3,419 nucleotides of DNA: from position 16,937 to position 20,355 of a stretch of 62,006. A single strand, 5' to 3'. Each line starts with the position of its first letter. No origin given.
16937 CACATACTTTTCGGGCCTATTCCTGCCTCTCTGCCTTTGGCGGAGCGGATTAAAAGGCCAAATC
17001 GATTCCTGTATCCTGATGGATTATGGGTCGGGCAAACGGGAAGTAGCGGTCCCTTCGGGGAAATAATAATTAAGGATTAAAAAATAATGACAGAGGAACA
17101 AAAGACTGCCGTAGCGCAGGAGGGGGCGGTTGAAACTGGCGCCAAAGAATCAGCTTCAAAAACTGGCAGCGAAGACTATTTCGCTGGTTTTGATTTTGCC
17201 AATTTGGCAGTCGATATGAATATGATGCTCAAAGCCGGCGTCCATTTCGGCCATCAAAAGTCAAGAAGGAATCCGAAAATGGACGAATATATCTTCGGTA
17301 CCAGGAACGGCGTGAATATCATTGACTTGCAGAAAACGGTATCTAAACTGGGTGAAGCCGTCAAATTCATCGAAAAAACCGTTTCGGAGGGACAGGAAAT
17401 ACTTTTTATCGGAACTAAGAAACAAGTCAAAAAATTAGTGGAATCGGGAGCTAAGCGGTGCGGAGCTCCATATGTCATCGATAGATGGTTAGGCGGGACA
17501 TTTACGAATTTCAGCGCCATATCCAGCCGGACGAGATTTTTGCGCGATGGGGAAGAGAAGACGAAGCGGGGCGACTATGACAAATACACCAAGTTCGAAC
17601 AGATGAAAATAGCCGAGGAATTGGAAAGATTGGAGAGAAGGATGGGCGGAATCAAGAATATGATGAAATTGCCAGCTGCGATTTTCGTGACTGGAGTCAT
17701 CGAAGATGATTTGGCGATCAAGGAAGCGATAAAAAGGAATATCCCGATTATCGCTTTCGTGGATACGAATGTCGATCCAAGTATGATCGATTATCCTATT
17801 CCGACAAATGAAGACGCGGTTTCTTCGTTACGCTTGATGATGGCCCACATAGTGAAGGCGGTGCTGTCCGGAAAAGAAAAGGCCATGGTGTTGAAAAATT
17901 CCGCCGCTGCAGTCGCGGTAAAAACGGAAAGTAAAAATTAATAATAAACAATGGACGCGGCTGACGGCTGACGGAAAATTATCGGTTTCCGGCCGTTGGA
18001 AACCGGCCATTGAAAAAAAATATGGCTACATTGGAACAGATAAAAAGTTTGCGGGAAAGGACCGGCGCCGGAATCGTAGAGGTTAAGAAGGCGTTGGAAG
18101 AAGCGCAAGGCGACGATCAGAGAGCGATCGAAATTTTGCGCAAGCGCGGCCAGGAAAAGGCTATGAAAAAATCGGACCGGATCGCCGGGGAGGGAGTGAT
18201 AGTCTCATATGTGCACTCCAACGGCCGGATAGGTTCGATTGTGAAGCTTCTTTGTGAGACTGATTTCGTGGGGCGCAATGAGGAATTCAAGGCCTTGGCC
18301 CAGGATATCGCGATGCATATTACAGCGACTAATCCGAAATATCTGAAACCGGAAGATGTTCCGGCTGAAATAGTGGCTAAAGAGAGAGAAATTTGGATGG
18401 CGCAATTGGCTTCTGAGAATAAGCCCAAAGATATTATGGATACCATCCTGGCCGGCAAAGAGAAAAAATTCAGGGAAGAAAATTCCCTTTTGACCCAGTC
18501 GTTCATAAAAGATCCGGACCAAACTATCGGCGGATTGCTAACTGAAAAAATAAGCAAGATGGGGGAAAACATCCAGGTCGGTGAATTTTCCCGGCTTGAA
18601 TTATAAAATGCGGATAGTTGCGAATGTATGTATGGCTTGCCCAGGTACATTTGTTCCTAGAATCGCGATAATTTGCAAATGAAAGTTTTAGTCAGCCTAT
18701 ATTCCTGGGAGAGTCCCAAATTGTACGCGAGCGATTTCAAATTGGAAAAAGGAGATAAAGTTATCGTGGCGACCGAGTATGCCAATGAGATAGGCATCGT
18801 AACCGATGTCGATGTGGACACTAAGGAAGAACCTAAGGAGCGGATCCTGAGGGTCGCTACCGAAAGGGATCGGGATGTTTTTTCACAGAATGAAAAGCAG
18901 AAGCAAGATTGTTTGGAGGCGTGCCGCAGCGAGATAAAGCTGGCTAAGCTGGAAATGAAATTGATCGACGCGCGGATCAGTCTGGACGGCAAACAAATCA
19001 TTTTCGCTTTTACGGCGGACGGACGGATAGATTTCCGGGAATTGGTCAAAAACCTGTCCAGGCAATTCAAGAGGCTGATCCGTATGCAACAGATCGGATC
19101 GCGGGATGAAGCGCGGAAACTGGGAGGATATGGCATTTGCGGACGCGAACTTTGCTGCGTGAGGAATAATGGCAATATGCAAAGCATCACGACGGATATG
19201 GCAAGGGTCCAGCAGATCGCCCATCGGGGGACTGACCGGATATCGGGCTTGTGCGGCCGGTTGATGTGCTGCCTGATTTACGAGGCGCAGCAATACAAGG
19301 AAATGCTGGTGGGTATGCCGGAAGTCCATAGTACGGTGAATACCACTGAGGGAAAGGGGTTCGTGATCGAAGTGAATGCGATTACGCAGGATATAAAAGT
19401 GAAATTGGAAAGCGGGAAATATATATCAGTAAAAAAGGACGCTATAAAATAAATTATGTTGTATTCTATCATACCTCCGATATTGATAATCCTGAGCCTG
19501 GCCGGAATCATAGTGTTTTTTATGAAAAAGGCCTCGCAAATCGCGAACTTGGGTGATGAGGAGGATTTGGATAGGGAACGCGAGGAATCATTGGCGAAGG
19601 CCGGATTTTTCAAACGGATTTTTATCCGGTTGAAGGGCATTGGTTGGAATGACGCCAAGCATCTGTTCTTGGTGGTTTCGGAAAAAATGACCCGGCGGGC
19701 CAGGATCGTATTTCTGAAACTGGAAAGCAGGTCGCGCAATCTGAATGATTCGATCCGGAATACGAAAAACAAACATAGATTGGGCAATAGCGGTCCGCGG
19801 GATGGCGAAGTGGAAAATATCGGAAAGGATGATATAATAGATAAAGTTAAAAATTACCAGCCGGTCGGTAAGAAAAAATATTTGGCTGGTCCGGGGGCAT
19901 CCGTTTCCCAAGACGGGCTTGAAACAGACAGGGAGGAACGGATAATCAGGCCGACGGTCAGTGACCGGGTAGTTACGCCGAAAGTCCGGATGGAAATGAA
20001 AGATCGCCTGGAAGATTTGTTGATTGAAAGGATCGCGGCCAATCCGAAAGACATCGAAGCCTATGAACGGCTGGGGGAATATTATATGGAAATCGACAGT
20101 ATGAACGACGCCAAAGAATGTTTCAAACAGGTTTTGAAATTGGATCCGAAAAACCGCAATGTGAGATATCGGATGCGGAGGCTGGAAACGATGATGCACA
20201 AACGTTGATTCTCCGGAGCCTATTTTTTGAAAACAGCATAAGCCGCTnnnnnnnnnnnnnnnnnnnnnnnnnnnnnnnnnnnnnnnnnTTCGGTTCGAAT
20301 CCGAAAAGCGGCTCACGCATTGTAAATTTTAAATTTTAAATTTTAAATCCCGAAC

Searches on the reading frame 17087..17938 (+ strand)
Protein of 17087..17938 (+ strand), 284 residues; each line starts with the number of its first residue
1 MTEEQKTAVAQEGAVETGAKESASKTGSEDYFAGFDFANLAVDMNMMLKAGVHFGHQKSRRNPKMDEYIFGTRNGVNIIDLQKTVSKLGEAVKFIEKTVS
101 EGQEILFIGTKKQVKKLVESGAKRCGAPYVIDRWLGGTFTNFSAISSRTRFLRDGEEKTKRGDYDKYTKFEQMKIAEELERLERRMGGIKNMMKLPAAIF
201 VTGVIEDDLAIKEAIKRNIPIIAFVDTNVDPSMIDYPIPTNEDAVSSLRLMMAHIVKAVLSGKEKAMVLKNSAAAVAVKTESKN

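Call 90: search_protein_families(library=pfam, proteins=[window:17087-17938:+], max_evalue=0.0001)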
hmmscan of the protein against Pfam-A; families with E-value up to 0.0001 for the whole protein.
window:17087-17938:+ (284 aa): 1 family
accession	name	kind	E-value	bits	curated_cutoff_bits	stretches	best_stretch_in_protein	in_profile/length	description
PF00318.25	Ribosomal_S2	-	6.5e-81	271.1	26.1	1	47-262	1-216/216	Ribosomal protein S2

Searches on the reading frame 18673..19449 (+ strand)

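Call 90: search_protein_families(library=pfam, proteins=[window:18673-19449:+], max_evalue=0.0001)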
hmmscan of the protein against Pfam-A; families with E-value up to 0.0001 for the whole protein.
window:18673-19449:+ (259 aa): 1 family
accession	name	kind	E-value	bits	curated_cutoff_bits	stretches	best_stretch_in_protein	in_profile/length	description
PF04468.17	PSP1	-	2.7e-25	88.9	27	1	57-141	2-86/86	PSP1 C-terminal conserved region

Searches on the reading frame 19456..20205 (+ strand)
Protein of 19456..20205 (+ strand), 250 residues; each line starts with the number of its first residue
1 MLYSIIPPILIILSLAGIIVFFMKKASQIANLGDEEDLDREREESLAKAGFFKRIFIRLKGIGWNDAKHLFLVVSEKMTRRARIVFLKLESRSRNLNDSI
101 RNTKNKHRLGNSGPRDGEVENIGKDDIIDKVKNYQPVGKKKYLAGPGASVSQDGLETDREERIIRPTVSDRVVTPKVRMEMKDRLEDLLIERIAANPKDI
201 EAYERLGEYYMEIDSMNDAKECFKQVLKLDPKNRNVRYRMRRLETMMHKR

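Call 90: search_protein_families(library=pfam, proteins=[window:19456-20205:+], max_evalue=0.0001)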
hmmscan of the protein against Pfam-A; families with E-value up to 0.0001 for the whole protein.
window:19456-20205:+ (250 aa): 3 families
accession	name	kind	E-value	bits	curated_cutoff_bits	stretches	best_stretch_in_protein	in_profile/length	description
PF13181.12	TPR_8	-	4.2e-06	26.9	25.7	1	201-233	2-34/34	Tetratricopeptide repeat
PF00515.34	TPR_1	-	3.2e-05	24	27.8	1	201-233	2-34/34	Tetratricopeptide repeat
PF07719.23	TPR_2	-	6.1e-05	23.3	27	0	201-233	2-34/34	Tetratricopeptide repeat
